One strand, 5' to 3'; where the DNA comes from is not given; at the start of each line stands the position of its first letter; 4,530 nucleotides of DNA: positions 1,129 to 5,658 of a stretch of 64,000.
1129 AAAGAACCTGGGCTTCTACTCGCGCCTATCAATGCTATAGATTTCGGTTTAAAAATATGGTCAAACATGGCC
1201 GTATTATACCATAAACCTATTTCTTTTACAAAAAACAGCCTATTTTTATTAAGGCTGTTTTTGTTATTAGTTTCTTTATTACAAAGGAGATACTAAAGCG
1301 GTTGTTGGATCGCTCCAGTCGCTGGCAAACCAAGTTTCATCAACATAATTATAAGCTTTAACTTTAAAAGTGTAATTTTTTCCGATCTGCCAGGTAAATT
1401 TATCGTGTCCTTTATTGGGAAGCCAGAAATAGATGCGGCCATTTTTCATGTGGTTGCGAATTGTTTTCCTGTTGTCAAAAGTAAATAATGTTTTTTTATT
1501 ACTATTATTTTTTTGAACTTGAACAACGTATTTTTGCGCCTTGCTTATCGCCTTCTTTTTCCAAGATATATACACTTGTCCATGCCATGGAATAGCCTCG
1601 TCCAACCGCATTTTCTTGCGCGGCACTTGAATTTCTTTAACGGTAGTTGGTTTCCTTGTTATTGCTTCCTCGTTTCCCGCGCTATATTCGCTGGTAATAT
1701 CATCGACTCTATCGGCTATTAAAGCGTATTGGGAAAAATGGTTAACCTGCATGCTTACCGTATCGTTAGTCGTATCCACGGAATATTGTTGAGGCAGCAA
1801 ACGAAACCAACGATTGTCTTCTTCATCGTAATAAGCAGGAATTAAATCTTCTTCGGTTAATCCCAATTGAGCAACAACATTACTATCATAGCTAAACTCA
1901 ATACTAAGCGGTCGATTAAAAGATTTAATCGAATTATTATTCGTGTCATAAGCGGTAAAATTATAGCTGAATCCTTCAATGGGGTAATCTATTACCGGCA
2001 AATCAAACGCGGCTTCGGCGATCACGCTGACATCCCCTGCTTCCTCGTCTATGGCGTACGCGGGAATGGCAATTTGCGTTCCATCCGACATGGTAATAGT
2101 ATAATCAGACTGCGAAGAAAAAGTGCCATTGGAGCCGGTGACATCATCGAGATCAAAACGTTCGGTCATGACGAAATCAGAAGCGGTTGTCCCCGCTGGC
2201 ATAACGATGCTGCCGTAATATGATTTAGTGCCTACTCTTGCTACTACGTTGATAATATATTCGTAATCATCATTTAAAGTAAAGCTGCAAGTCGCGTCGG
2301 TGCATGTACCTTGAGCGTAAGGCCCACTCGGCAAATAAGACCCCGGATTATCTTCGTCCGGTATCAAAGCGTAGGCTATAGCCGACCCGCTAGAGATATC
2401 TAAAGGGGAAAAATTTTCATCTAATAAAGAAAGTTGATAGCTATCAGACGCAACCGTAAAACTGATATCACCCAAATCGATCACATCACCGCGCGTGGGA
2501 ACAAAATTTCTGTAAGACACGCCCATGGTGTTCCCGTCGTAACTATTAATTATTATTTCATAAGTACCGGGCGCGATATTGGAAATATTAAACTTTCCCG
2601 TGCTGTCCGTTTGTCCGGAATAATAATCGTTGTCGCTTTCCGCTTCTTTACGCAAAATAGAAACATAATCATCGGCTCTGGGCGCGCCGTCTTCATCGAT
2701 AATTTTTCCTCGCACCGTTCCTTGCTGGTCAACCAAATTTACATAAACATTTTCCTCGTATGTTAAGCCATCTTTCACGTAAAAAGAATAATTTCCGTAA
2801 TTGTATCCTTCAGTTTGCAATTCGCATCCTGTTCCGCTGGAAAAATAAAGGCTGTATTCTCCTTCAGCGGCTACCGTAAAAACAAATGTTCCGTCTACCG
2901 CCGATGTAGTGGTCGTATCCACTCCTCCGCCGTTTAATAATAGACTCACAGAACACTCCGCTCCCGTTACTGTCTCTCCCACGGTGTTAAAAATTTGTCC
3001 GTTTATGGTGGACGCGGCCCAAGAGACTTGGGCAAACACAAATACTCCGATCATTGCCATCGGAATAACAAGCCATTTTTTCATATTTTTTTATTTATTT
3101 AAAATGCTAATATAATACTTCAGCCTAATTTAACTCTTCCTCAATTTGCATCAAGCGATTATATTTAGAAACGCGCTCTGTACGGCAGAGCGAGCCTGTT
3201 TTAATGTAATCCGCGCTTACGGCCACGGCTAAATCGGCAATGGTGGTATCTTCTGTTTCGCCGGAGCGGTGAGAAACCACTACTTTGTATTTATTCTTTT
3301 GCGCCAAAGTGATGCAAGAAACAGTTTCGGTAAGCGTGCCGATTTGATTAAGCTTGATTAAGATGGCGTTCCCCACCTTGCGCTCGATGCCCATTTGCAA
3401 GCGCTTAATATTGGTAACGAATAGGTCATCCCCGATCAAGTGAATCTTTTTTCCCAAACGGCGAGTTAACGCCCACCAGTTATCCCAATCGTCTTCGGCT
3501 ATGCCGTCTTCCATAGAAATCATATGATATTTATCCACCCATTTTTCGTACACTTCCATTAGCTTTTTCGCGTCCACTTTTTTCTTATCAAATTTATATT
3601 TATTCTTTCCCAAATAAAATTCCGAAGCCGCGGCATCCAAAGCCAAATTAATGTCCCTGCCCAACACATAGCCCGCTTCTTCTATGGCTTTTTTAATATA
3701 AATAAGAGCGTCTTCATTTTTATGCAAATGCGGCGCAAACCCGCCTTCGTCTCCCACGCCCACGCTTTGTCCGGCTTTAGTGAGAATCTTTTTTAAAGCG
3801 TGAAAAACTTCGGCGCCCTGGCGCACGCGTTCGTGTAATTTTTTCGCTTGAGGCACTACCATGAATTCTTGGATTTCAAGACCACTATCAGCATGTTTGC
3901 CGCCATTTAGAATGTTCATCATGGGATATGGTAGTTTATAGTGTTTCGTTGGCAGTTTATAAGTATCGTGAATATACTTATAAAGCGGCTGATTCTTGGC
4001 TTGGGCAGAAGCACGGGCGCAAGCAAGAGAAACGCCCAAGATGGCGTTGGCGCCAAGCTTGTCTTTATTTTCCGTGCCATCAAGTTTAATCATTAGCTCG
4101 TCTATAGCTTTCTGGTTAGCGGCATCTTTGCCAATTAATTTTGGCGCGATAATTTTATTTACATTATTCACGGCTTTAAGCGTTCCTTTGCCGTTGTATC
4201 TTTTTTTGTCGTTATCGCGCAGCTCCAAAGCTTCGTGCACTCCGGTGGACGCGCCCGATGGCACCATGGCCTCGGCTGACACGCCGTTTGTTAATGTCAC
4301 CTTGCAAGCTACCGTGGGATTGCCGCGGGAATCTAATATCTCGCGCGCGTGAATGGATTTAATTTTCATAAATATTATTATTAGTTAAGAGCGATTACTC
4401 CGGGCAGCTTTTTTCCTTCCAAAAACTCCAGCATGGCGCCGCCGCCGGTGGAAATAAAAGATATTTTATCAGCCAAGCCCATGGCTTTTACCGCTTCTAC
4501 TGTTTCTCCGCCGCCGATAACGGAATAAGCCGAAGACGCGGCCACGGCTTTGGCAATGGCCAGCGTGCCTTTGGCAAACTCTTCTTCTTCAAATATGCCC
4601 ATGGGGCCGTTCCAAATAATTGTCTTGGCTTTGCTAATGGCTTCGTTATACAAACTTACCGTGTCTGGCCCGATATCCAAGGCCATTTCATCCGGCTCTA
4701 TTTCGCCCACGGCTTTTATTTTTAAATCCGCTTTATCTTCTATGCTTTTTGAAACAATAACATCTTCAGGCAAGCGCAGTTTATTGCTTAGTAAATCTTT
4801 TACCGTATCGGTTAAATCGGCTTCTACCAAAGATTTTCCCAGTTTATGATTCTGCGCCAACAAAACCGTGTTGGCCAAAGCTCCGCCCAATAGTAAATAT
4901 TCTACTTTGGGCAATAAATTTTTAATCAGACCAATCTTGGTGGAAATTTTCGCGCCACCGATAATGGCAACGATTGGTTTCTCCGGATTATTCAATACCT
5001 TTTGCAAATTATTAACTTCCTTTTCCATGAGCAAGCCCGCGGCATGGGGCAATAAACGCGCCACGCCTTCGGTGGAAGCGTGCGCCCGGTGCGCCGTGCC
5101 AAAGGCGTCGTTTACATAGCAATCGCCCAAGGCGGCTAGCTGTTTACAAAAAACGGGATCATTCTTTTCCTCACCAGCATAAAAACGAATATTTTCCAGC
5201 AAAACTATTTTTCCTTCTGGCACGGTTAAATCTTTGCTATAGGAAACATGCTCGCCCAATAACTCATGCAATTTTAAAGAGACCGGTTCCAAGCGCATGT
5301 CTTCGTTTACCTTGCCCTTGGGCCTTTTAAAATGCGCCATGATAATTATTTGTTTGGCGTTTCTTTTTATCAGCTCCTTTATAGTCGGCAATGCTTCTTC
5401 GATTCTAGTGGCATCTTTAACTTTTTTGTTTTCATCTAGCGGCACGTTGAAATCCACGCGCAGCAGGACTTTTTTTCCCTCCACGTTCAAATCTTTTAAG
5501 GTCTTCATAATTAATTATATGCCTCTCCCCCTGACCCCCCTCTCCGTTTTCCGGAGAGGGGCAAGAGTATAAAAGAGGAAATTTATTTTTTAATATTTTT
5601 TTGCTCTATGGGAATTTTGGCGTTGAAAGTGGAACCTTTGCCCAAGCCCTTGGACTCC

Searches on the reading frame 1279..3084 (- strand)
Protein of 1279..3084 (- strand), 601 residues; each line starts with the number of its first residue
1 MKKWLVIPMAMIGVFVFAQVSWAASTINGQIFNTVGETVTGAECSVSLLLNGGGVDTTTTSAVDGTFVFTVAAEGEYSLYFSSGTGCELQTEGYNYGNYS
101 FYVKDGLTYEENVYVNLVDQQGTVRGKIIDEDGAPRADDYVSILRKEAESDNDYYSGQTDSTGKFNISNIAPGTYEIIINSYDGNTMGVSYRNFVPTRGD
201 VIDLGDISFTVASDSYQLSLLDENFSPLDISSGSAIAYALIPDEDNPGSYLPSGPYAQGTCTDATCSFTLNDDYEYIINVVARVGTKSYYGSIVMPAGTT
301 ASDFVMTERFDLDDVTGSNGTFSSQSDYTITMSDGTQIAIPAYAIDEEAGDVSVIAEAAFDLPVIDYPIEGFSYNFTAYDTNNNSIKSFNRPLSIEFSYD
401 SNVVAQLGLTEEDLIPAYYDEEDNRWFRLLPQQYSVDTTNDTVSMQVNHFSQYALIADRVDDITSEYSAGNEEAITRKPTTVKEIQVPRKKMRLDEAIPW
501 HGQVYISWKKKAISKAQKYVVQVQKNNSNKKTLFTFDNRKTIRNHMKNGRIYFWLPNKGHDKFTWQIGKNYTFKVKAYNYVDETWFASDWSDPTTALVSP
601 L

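Call 47: search_protein_families(library=pfam, proteins=[window:1279-3084:-], max_evalue=0.001)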
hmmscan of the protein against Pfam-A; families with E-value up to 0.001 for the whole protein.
window:1279-3084:- (601 aa): 6 families
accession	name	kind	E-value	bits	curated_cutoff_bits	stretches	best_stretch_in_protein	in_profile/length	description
PF13620.12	CarboxypepD_reg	-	6.7e-12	46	32.3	2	123-182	1-56/82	Carboxypeptidase regulatory-like domain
PF17210.9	SdrD_B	-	4.8e-06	27.2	29.7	0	44-91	27-74/112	SdrD B-like domain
PF14686.12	fn3_3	-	5.9e-06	26.4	24.4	1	146-178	21-50/75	Polysaccharide lyase family 4, domain II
PF13715.12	CarbopepD_reg_2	-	7e-06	26.4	32.2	0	156-182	27-53/88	CarboxypepD_reg-like domain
PF24025.1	Ig_DR_A0283-like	-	7.2e-05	23.5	27.1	1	127-184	12-67/102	DR_A0283-like, Ig-like domain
PF09430.16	EMC7_beta-sandw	-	0.00055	20.5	26.6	0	42-83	8-47/122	ER membrane protein complex subunit 7, beta-sandwich domain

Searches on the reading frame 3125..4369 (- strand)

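Call 47: search_protein_families(library=pfam, proteins=[window:3125-4369:-], max_evalue=0.001)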
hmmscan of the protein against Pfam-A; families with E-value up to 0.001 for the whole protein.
window:3125-4369:- (414 aa): 2 families
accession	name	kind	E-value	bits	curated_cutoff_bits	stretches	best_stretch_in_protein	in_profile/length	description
PF00113.28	Enolase_C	-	5.8e-107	357.8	21.5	1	144-413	2-281/296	Enolase, C-terminal TIM barrel domain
PF03952.21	Enolase_N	-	1.5e-60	203.6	35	1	3-133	1-131/131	Enolase, N-terminal domain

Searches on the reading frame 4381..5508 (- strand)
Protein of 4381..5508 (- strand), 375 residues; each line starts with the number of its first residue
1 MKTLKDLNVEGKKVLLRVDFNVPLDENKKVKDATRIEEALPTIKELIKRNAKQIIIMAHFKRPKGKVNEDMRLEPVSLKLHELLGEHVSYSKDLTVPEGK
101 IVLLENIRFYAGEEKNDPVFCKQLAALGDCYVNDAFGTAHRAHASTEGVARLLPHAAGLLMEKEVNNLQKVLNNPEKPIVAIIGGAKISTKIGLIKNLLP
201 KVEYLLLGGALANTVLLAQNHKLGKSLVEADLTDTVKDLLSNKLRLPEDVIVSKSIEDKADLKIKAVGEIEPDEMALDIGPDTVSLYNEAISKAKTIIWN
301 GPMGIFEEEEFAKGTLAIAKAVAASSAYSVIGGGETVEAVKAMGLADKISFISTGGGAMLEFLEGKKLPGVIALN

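Call 47: search_protein_families(library=pfam, proteins=[window:4381-5508:-], max_evalue=0.001)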
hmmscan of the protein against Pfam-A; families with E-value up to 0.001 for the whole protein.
window:4381-5508:- (375 aa): 1 family
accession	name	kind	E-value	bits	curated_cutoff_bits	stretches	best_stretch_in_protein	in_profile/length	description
PF00162.24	PGK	-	7.8e-143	476.5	27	1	4-366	1-379/379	Phosphoglycerate kinase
